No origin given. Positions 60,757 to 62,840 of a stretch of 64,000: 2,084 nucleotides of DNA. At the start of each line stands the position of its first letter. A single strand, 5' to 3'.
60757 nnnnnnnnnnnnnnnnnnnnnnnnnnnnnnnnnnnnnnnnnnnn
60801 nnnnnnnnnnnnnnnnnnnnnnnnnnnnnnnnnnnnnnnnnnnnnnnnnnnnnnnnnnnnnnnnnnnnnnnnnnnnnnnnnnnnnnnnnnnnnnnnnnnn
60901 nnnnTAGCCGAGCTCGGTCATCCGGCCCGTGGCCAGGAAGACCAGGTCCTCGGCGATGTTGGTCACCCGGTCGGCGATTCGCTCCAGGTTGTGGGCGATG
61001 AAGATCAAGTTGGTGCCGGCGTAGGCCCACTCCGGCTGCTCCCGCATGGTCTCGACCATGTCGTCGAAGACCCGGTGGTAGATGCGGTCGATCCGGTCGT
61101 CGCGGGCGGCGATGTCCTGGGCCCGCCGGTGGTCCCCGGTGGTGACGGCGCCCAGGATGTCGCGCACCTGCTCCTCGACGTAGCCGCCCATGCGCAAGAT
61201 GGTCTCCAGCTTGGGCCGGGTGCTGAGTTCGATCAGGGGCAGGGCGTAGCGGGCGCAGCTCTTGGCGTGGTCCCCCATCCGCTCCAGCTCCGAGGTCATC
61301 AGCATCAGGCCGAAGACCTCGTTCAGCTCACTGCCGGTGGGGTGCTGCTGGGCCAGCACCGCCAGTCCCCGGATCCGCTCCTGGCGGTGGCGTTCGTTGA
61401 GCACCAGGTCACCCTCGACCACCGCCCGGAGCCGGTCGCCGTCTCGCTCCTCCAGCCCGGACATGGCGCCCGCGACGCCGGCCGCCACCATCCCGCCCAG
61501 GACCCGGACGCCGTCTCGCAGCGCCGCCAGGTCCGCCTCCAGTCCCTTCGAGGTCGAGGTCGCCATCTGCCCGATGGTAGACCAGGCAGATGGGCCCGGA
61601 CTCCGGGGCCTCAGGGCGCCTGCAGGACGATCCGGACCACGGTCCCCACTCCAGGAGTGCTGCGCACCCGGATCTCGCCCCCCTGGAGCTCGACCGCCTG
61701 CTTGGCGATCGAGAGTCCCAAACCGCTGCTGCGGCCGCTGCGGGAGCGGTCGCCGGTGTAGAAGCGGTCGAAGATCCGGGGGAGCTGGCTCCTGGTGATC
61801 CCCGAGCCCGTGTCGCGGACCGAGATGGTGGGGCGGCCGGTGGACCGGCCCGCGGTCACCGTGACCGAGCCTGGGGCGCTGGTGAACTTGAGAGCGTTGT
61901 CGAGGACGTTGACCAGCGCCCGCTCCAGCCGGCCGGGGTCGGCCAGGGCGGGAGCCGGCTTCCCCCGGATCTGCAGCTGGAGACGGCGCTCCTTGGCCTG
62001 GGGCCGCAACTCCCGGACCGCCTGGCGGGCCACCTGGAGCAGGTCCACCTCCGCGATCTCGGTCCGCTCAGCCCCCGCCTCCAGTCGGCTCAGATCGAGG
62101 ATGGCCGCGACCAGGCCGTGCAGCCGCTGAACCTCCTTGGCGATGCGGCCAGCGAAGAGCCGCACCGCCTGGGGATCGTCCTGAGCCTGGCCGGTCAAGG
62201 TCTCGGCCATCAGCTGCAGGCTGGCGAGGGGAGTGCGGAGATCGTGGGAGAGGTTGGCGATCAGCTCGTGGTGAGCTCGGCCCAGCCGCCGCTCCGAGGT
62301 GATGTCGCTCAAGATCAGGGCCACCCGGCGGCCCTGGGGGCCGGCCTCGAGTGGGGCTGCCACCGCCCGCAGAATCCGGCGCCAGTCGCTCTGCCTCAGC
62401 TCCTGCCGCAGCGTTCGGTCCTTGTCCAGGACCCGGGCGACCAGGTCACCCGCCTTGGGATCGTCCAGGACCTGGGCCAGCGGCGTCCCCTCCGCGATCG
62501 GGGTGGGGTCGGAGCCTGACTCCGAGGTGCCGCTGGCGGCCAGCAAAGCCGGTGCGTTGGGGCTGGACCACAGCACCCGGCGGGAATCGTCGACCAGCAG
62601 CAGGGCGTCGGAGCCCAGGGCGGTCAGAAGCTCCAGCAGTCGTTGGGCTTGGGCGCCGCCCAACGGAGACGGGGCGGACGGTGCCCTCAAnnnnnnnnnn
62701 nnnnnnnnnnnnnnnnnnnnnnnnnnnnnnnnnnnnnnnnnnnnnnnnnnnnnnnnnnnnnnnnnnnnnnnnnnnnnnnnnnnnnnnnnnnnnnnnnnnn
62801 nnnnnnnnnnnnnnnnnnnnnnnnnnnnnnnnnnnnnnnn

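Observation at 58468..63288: Six-gene minus-strand operon chained by overlapping stop/start codons: SixA-like phosphatase, PAS histidine kinase, PhoU, OmpR regulator, ABC ATPase and ABC-2 permease, divergent from ppx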

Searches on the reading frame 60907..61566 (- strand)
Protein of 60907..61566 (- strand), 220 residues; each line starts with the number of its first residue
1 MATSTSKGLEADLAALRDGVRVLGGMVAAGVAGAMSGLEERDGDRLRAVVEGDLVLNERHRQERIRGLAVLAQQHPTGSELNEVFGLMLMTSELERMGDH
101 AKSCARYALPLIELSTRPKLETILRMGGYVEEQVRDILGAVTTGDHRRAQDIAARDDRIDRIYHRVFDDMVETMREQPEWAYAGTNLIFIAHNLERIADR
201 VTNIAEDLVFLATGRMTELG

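Call 9: search_protein_families(library=pfam, proteins=[window:60907-61566:-], max_evalue=0.01)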
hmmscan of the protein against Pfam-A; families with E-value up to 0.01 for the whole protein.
window:60907-61566:- (220 aa): 1 family
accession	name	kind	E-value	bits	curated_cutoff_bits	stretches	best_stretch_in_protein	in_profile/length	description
PF01895.24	PhoU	-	3.3e-35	120.8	23.5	2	123-207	1-88/89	PhoU domain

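Call 10: search_protein_families(library=ncbifam, proteins=[window:60907-61566:-], max_evalue=0.01)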
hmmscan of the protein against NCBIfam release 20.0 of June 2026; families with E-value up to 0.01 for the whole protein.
window:60907-61566:- (220 aa): 2 families
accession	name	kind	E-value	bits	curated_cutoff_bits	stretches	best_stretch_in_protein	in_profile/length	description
TIGR02135.1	phoU_full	equivalog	2.1e-43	148.4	130.25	1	9-215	3-210/212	phosphate signaling complex protein PhoU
NF008332.0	PRK11115.1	equivalog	6.8e-26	91.2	342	1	6-215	11-220/239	phosphate signaling complex protein PhoU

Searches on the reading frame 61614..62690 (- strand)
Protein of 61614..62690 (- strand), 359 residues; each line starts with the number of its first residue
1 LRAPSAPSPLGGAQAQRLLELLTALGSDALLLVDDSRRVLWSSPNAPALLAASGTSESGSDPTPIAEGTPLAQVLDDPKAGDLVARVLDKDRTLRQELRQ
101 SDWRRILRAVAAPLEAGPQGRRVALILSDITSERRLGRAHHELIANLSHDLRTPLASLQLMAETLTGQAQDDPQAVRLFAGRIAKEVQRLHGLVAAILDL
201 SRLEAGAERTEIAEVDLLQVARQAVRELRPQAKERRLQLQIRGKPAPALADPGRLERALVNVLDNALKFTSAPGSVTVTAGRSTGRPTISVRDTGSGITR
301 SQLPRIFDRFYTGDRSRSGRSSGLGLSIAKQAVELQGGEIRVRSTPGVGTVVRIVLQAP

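Call 9: search_protein_families(library=pfam, proteins=[window:61614-62690:-], max_evalue=0.01)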
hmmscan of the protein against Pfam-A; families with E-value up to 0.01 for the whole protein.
window:61614-62690:- (359 aa): 3 families
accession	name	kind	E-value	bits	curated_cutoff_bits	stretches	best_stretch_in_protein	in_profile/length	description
PF02518.31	HATPase_c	-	3.8e-29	101.8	26.4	1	251-357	2-108/111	Histidine kinase-, DNA gyrase B-, and HSP90-like ATPase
PF00512.31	HisKA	-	6.1e-16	58.7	26.9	1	141-206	3-66/66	His Kinase A (phospho-acceptor) domain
PF13589.12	HATPase_c_3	-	0.0023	18.4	25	1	255-325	3-76/137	Histidine kinase-, DNA gyrase B-, and HSP90-like ATPase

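Call 10: search_protein_families(library=ncbifam, proteins=[window:61614-62690:-], max_evalue=0.01)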
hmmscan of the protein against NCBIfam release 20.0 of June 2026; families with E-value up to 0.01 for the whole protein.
window:61614-62690:- (359 aa): 83 families (the best 25 are shown)
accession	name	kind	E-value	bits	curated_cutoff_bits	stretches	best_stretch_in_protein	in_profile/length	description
NF046044.1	PnpS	equivalog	3.6e-69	233.6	400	1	15-356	54-389/390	two-component system histidine kinase PnpS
TIGR02966.1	phoR_proteo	equivalog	1.3e-54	185.5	334.2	1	15-355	5-332/333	phosphate regulon sensor histidine kinase PhoR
NF033092.0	HK_WalK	equivalog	1.3e-47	162.7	725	1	69-356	301-592/594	cell wall metabolism sensor histidine kinase WalK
NF008312.0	PRK11100.1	equivalog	7.4e-46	156.9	356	1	143-357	259-473/477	two-component system sensor histidine kinase CreC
TIGR01386.1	cztS_silS_copS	subfamily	2.4e-41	142.2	292.55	1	145-350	246-450/457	heavy metal sensor histidine kinase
NF041735.1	hist_kin_RppB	equivalog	4.5e-38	131.2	400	1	143-356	219-437/438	two-component system sensor histidine kinase RppB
NF040691.1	MtrAB_MtrB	equivalog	6.3e-38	131.1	450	1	129-356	260-490/507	MtrAB system histidine kinase MtrB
NF012163.2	BaeS_SmeS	equivalog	3e-36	125.3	500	1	138-354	238-454/457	sensor histidine kinase efflux regulator BaeS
NF047874.1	MASE3_PAS_HK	subfamily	5.4e-36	124.6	560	1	132-356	390-623/655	MASE3 domain-containing sensor histidine kinase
NF045911.1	TCSHisKinNblS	equivalog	7.4e-36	123.7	1000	1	25-352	274-614/621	two-component system sensor histidine kinase NblS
NF041832.1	near_NosP_CTERM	subfamily_domain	2.7e-34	118.8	400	1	142-355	9-222/370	NahK/ErcS family hybrid sensor histidine kinase/response regulator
NF008468.0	PRK11360.1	equivalog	3.3e-34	118.2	646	1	128-357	375-607/616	two-component system sensor histidine kinase AtoS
NF033091.0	HK_VanS_ACDEFG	equivalog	2.5e-33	115.5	400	1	139-346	73-283/293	vancomycin resistance histidine kinase VanS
NF008235.0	PRK11006.1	equivalog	6.2e-33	114.3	390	1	123-356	187-421/431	phosphate regulon sensor histidine kinase PhoR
NF011874.0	PRK15347.1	equivalog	6.4e-33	113.8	852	1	139-356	397-612/921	two component system sensor kinase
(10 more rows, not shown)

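Call 37: search_solved_structures(query=window:61614-62690:-, max_evalue=1e-20)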
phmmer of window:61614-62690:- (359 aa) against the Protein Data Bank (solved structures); distinct sequences matched with E-value up to 1e-20: 15.
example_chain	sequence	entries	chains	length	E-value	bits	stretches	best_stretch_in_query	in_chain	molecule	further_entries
8u4x_A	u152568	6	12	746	2e-28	103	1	127-354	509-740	histidine kinase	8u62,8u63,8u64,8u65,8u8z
7z8n_A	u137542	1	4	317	3.2e-28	102.3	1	136-357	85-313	Histidine kinase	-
4u7n_A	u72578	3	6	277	4.8e-28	101.7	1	127-354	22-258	Histidine protein kinase sensor protein | Histidine kinase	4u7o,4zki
5c93_A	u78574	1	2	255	1e-27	100.7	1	129-354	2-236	Histidine kinase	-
5uht_A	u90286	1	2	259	1e-27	100.6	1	132-350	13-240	Sensor histidine kinase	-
3dge_A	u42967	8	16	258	1e-27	100.6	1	133-350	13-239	Sensor protein | Histidine kinase | Sensor histidine kinase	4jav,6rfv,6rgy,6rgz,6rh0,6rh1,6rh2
2c2a_A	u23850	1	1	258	1e-27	100.6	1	133-350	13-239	SENSOR HISTIDINE KINASE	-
6paj_A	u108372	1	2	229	3e-27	99.1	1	139-357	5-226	Sensor protein SrrB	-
6azr_A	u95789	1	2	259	5.2e-27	98.3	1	132-350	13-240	Sensor histidine kinase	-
4jas_A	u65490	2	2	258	1.3e-26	97.1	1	133-350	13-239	Histidine kinase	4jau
6rh7_A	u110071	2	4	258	2.6e-26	96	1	133-350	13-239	Sensor histidine kinase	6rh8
4i5s_A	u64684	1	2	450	6.4e-25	91.5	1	80-356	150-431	Putative histidine kinase CovS; VicK-like protein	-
9jfj_A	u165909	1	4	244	3.9e-22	82.3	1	134-353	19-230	Sensor histidine kinase ZraS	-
6lgq_C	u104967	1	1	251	1.7e-21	80.2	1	139-356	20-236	Histidine kinase KdpD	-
6qrj_A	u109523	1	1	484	6.1e-21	78.4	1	142-349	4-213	Hybrid kinase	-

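Call 51: find_homologous_proteins(query=window:61614-62690:-, max_evalue=1e-40)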
Query window:61614-62690:- (359 aa): 166 proteins with E <= 1e-40 among 8000 candidates; the best 120 are listed.
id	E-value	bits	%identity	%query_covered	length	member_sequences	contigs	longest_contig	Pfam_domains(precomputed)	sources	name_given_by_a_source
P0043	3.0e-212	722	100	97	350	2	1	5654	PF02518.32,PF00512.32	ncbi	ncbi:MAG: sensor histidine kinase [Candidatus Dormibacteria bacterium]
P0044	9.4e-143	494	70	99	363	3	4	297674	PF02518.32,PF00512.32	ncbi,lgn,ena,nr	ncbi:MAG TPA: ATP-binding protein [Candidatus Dormibacteraeota bacterium]|nr:ATP-binding protein [Ca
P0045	1.5e-141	490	71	97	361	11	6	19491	PF08448.17,PF02518.32,PF00512.32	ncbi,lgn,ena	-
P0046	8.4e-141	487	70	97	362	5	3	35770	PF02518.32,PF00512.32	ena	-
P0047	1.8e-140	486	70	96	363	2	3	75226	PF02518.32,PF00512.32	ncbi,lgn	ncbi:MAG: sensor histidine kinase [Candidatus Dormibacteria bacterium]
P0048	3.7e-139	482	68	99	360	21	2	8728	PF08448.17,PF02518.32,PF00512.32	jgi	jgi:two-component system phosphate regulon sensor histidine kinase PhoR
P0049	5.8e-139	481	71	97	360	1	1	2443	PF02518.32,PF00512.32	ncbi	ncbi:MAG TPA: ATP-binding protein [Candidatus Dormibacteraeota bacterium]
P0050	2.6e-138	479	70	96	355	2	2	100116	PF02518.32,PF00512.32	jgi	jgi:two-component system phosphate regulon sensor histidine kinase PhoR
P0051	5.6e-137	475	69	97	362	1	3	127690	PF02518.32,PF00512.32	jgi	jgi:two-component system phosphate regulon sensor histidine kinase PhoR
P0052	7.8e-137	474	68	98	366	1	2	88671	PF02518.32,PF00512.32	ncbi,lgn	ncbi:MAG: sensor histidine kinase [Candidatus Dormibacteria bacterium]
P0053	1.4e-136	473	68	99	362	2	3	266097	PF02518.32,PF00512.32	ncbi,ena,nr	ncbi:MAG TPA: HAMP domain-containing sensor histidine kinase [Candidatus Dormibacteraeota bacterium]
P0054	1.0e-135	470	69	96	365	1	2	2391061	PF08448.17,PF02518.32,PF00512.32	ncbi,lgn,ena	-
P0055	2.1e-135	469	68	96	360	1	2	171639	PF02518.32,PF00512.32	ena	-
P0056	3.7e-134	465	66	100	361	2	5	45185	PF08448.17,PF02518.32,PF00512.32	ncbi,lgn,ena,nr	ncbi:MAG TPA: ATP-binding protein [Candidatus Dormibacteraeota bacterium]|nr:ATP-binding protein [Ca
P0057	7.8e-134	464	65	99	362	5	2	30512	PF02518.32,PF00512.32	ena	-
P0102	2.9e-73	265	46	95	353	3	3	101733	PF02518.32,PF00512.32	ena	-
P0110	1.7e-49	187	37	96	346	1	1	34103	PF08448.17,PF02518.32,PF00512.32,PF00989.32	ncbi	-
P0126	7.0e-47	179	43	81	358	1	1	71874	PF02518.32,PF00512.32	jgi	-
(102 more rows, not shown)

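Call 52: find_encoding_contigs(protein=P0102, flank=5000, max_places=1)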
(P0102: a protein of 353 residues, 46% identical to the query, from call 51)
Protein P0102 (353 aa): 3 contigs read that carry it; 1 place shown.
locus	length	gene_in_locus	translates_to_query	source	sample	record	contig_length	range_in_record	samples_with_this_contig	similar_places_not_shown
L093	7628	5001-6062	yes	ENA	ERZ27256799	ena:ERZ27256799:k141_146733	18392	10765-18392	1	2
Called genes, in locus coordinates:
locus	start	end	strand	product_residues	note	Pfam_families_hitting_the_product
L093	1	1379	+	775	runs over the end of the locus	PF11992:TgpA_N, PF01841:Transglut_core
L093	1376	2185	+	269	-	PF23023:Anti-Pycsar_Apyc1, PF00753:Lactamase_B (weak), PF12706:Lactamase_B_2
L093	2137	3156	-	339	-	PF05235:CHAD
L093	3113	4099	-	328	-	PF02541:Ppx-GppA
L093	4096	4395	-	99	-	-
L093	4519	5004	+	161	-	PF00300:His_Phos_1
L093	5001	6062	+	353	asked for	PF00512:HisKA, PF02518:HATPase_c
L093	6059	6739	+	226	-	PF01895:PhoU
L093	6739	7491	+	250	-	PF00072:Response_reg, PF00486:Trans_reg_C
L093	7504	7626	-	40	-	?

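Call 53: find_encoding_contigs(protein=P0110, flank=5000, max_places=1)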
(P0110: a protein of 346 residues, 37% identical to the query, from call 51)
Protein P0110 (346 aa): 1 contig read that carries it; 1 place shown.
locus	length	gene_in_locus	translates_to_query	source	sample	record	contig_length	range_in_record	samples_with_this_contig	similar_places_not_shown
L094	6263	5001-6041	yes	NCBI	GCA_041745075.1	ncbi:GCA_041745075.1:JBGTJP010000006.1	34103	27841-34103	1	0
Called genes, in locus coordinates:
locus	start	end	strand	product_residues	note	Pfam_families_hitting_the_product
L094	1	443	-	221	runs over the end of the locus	PF12740:PETase, PF01738:DLH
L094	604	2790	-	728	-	PF13620:CarboxypepD_reg, PF13715:CarbopepD_reg_2, PF07715:Plug, PF00593:TonB_dep_Rec_b-barrel, PF14905:OMP_b-brl_3 (weak)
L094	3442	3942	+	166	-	PF00300:His_Phos_1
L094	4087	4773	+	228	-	PF00072:Response_reg, PF00486:Trans_reg_C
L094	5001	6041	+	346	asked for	PF00989:PAS (weak), PF08448:PAS_4, PF00512:HisKA, PF02518:HATPase_c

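Call 54: find_encoding_contigs(protein=P0126, flank=5000, max_places=1)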
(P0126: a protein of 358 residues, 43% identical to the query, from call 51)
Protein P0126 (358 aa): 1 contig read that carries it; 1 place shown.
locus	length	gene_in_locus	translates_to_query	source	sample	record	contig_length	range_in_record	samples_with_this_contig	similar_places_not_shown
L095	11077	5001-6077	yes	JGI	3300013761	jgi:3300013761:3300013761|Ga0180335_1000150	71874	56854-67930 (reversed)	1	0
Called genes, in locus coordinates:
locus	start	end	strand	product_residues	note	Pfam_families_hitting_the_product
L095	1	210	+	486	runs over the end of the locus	PF00479:G6PD_N, PF02781:G6PD_C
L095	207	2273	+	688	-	PF00456:Transketolase_N, PF02779:Transket_pyr, PF02780:Transketolase_C, PF22613:Transketolase_C_1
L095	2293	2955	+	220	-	PF00702:Hydrolase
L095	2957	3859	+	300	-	PF00480:ROK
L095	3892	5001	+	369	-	PF03979:Sigma70_r1_1, PF00140:Sigma70_r1_2, PF04542:Sigma70_r2, PF04539:Sigma70_r3, PF04545:Sigma70_r4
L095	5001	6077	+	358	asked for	PF00512:HisKA, PF02518:HATPase_c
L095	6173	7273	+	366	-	PF12849:PBP_like_2, PF01547:SBP_bac_1, PF12727:PBP_like (faint)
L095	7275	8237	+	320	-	PF00528:BPD_transp_1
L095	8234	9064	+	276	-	PF00528:BPD_transp_1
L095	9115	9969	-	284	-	-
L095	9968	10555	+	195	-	PF01895:PhoU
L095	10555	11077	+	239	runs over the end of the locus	PF00072:Response_reg, PF00486:Trans_reg_C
